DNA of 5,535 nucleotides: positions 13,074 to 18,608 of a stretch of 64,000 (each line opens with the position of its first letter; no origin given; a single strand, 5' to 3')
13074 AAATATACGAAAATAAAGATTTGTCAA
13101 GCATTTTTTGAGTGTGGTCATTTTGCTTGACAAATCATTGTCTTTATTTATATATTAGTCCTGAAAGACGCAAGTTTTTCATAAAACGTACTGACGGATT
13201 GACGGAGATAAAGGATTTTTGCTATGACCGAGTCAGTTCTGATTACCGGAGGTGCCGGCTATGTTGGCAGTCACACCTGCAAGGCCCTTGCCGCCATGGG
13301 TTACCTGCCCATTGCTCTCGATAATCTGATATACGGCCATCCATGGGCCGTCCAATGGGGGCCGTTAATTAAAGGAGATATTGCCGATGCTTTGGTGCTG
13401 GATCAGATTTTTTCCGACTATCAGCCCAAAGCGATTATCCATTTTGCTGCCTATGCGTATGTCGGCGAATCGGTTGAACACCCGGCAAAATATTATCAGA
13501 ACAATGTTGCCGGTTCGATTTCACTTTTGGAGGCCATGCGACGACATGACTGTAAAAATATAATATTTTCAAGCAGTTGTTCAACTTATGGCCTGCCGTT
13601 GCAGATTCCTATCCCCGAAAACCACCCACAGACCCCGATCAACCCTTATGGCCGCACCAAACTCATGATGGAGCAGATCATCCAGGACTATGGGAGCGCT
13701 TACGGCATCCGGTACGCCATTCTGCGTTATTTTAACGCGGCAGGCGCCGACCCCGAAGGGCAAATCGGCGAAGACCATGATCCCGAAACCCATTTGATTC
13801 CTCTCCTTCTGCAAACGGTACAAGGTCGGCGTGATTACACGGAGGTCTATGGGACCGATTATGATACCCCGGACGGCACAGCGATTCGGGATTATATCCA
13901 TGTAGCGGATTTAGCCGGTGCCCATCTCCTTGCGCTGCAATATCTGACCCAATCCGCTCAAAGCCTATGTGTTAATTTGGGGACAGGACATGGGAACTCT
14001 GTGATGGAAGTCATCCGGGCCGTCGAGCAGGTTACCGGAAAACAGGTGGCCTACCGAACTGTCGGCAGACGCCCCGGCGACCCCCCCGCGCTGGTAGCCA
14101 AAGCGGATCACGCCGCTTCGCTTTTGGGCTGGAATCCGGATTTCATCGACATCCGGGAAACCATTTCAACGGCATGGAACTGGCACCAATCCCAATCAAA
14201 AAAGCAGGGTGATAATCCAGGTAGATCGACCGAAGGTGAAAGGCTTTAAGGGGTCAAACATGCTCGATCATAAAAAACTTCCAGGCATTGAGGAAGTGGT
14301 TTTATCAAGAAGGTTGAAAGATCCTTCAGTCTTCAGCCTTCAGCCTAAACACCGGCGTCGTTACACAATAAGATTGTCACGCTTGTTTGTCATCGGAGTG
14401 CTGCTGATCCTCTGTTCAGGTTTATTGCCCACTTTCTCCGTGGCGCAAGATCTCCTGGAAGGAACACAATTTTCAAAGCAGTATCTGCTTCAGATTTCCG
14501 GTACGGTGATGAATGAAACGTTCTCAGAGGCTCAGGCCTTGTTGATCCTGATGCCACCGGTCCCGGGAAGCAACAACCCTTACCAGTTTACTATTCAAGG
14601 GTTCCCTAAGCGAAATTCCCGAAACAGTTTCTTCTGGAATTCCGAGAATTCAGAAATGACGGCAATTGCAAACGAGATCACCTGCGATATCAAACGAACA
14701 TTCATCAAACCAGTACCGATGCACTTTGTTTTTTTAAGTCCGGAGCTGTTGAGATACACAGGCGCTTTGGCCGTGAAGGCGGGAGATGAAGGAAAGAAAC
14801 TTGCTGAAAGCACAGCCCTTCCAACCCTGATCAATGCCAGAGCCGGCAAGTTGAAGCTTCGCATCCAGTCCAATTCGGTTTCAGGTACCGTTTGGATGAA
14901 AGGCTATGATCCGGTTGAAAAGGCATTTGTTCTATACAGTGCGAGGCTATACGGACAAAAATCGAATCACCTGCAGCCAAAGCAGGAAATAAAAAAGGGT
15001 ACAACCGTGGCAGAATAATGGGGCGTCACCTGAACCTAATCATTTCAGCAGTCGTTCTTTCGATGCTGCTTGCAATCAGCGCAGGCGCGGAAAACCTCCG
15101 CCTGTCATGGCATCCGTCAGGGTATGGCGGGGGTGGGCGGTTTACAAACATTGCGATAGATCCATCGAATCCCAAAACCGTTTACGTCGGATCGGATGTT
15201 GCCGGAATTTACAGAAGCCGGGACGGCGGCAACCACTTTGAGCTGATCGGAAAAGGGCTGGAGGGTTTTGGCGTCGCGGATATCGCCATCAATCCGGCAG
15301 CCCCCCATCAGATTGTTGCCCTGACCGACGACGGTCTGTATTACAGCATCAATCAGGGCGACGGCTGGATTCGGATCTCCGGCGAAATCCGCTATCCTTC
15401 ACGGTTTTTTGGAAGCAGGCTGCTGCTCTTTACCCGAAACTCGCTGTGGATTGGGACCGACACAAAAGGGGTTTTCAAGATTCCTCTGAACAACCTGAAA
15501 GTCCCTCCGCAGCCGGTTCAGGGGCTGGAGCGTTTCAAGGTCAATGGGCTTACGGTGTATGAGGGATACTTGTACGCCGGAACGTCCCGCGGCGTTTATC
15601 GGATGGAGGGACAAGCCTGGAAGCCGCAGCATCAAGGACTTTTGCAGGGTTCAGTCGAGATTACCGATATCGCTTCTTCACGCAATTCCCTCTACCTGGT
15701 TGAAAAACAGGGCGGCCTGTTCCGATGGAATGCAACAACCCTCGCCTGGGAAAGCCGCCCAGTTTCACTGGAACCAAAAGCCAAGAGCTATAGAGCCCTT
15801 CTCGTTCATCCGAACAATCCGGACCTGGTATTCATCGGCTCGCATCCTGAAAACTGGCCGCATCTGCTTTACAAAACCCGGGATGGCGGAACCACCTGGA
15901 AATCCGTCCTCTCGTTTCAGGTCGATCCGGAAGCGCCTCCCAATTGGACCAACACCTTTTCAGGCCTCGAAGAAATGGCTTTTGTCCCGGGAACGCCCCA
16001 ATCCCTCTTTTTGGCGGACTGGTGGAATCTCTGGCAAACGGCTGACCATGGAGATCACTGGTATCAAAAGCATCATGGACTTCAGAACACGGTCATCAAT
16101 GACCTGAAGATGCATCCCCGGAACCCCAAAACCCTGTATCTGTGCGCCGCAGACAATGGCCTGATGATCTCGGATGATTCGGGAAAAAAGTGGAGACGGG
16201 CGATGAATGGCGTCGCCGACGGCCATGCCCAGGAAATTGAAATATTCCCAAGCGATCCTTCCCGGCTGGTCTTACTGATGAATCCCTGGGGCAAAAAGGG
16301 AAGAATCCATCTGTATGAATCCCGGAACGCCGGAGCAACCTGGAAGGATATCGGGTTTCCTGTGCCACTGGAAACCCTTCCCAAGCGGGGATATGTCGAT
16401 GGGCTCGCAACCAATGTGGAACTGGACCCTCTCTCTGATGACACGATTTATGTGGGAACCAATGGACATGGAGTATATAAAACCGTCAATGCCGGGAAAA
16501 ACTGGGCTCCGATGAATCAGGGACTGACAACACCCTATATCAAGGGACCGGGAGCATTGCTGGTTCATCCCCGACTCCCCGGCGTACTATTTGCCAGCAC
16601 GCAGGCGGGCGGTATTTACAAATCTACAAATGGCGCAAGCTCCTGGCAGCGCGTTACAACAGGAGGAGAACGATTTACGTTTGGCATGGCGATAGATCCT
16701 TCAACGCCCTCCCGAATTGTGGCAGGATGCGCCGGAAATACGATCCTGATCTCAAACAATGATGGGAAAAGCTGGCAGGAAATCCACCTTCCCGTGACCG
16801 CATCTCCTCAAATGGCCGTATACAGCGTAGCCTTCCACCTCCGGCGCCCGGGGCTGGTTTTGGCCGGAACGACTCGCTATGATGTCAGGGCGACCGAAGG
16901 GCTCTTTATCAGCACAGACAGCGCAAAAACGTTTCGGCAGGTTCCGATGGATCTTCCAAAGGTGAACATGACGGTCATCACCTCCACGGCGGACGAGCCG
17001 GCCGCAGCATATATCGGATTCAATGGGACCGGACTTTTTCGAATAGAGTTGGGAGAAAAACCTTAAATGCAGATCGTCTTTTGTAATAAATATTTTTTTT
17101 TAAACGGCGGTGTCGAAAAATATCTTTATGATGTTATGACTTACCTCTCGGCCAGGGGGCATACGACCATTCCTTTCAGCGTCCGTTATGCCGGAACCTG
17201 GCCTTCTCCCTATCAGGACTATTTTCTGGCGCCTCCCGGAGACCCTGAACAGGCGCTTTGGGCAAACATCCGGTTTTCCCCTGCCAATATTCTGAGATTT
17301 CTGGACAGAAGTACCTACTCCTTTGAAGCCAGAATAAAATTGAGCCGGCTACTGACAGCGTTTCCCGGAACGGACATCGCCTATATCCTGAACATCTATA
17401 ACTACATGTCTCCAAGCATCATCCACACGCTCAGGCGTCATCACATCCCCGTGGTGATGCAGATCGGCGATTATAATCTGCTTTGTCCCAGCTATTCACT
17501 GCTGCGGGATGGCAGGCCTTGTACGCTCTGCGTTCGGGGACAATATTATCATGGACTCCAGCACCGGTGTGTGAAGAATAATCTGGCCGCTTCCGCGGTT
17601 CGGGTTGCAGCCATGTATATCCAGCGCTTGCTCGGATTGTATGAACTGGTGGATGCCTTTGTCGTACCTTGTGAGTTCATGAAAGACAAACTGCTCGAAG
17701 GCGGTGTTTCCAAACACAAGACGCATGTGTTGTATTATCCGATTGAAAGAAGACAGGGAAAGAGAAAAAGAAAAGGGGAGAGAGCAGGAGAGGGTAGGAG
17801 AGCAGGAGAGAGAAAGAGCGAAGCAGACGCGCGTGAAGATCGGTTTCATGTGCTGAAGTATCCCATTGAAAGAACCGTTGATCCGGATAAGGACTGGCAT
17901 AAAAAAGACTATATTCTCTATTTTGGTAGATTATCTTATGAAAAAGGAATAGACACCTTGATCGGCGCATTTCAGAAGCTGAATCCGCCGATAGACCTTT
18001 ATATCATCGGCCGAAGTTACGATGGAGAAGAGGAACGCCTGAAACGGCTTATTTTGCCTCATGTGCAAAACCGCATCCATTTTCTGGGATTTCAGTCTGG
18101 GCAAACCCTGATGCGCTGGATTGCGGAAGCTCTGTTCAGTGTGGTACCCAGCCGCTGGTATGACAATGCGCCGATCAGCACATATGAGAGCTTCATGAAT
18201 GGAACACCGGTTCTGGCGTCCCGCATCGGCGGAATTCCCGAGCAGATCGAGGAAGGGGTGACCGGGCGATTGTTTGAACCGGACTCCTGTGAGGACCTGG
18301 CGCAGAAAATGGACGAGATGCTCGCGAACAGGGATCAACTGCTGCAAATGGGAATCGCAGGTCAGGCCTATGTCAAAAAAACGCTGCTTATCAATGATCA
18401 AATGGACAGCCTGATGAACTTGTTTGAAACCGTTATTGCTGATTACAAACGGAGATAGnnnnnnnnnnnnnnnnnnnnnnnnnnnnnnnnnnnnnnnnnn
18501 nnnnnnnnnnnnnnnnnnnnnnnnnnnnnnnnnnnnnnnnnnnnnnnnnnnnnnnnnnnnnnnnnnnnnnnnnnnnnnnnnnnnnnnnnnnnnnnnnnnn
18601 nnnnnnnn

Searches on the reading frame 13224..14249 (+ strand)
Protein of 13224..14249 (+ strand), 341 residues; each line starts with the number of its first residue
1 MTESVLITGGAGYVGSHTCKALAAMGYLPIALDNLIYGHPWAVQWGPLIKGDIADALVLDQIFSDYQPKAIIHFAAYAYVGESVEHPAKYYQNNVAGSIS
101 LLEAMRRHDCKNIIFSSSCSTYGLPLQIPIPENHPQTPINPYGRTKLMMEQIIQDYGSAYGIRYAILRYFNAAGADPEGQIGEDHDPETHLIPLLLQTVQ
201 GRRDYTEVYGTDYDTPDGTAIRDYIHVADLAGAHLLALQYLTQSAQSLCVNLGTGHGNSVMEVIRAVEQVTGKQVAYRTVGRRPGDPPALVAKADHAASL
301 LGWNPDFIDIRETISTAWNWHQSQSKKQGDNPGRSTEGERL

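Call 10: search_protein_families(library=pfam, proteins=[window:13224-14249:+], max_evalue=0.001)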
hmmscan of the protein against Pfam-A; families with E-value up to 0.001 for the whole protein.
window:13224-14249:+ (341 aa): 6 families
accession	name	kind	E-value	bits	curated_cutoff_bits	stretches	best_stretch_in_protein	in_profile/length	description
PF01370.27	Epimerase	-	1.1e-58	199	20.9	1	5-252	1-239/240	NAD dependent epimerase/dehydratase family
PF16363.11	GDP_Man_Dehyd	-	1.4e-50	173.1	27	1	6-306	1-322/332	GDP-mannose 4,6 dehydratase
PF04321.23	RmlD_sub_bind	-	2.3e-17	63.4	27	1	5-160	3-143/287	RmlD substrate binding domain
PF02719.21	Polysacc_synt_2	-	4e-13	49.6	20.2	1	51-174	61-173/293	Polysaccharide biosynthesis protein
PF01073.25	3Beta_HSD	-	6.3e-13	48.8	22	1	6-154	1-158/280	3-beta hydroxysteroid dehydrogenase/isomerase family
PF07993.18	NAD_binding_4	-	6.1e-06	26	20.1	1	70-182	91-217/258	Male sterility protein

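Call 36: search_protein_families(library=ncbifam, proteins=[window:13224-14249:+], max_evalue=0.00001)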
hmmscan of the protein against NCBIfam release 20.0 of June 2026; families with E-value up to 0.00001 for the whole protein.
window:13224-14249:+ (341 aa): 19 families
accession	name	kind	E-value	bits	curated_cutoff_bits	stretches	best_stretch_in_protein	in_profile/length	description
TIGR01179.1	galE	equivalog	4.2e-130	433.4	262.3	1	5-326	2-330/332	UDP-glucose 4-epimerase GalE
NF007956.0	PRK10675.1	subfamily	7.3e-85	285.1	394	1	4-324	2-332/338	UDP-glucose 4-epimerase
TIGR01181.1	dTDP_gluc_dehyt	equivalog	4.8e-34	117.9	365.1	1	5-325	2-315/321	dTDP-glucose 4,6-dehydratase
TIGR02197.1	heptose_epim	equivalog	6.6e-28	97.8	274.6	1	5-277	1-268/316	ADP-glyceromanno-heptose 6-epimerase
TIGR04180.1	EDH_00030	hypoth_equivalog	1.1e-25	90.3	475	1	5-307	1-296/297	NAD-dependent 4,6-dehydratase LegB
TIGR02622.1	CDP_4_6_dhtase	equivalog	6.6e-21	74.8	278.45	1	4-328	6-337/352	CDP-glucose 4,6-dehydratase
NF007490.0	PRK10084.1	subfamily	1.5e-16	60.3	649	1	5-108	3-114/361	dTDP-glucose 4,6-dehydratase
NF043036.1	ErythonDh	equivalog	3.9e-16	59.2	325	1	5-157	3-164/321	D-erythronate dehydrogenase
NF007582.0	PRK10217.1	equivalog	3.7e-15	55.9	698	1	4-270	3-269/355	dTDP-glucose 4,6-dehydratase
TIGR01214.1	rmlD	equivalog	4.3e-14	52.3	224.05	1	5-159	2-141/285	dTDP-4-dehydrorhamnose reductase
NF047922.1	GDPFucSynFcl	equivalog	2.1e-13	50.4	500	1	58-326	44-306/308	GDP-L-fucose synthase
TIGR01472.1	gmd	equivalog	2.5e-13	50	415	1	49-163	59-176/342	GDP-mannose 4,6-dehydratase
TIGR03466.1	HpnA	hypoth_equivalog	1.8e-12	46.8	367.65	1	4-158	2-157/327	hopanoid-associated sugar epimerase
NF008360.0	PRK11150.1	equivalog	2.5e-12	46.6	452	1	5-272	2-255/310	ADP-glyceromanno-heptose 6-epimerase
NF042422.1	oxyalk_red_OleD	equivalog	7.5e-12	45.2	580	1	5-121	3-113/329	2-alkyl-3-oxoalkanoate reductase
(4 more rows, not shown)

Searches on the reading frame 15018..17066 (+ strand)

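Call 26: search_protein_families(library=pfam, proteins=[window:15018-17066:+], max_evalue=0.001)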
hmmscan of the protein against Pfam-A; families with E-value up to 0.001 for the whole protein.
window:15018-17066:+ (682 aa): 5 families
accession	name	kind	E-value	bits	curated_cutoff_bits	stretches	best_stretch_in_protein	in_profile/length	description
PF15902.12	Sortilin-Vps10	-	2.6e-36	125.8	33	2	533-650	3-120/446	Sortilin, neurotensin receptor 3,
PF14870.12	PSII_BNR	-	4.8e-10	39.6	27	0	214-320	19-120/303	Photosynthesis system II assembly factor YCF48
PF02012.26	BNR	-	7e-06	25.7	27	0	285-295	1-11/12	BNR/Asp-box repeat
PF13088.12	BNR_2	-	1.5e-05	25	31.4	0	383-445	189-251/277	BNR repeat-like domain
PF19755.4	DUF6242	-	7e-05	23.2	29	0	184-244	156-217/217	Domain of unknown function (DUF6242)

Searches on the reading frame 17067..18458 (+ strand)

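Call 26: search_protein_families(library=pfam, proteins=[window:17067-18458:+], max_evalue=0.001)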
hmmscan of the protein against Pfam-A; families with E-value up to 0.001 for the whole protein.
window:17067-18458:+ (463 aa): 6 families
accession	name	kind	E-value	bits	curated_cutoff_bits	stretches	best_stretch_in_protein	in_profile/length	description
PF00534.26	Glycos_transf_1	-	7.2e-31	107.5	26.4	1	278-432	13-169/172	Glycosyl transferases group 1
PF13692.12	Glyco_trans_1_4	-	2.7e-28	99.4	27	1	281-421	2-142/142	Glycosyl transferases group 1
PF13439.12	Glyco_transf_4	-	3.5e-11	43.9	28.5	1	14-131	2-101/170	Glycosyltransferase Family 4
PF13524.12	Glyco_trans_1_2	-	3.3e-06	27.5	25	1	306-450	12-143/144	Glycosyl transferase-like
PF13579.12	Glyco_trans_4_4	-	8.7e-06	26.6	29.7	1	14-224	1-157/158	Glycosyl transferase 4-like domain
PF20706.3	GT4-conflict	-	0.0002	20.9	26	1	275-403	192-329/385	Family 4 Glycosyltransferase in conflict systems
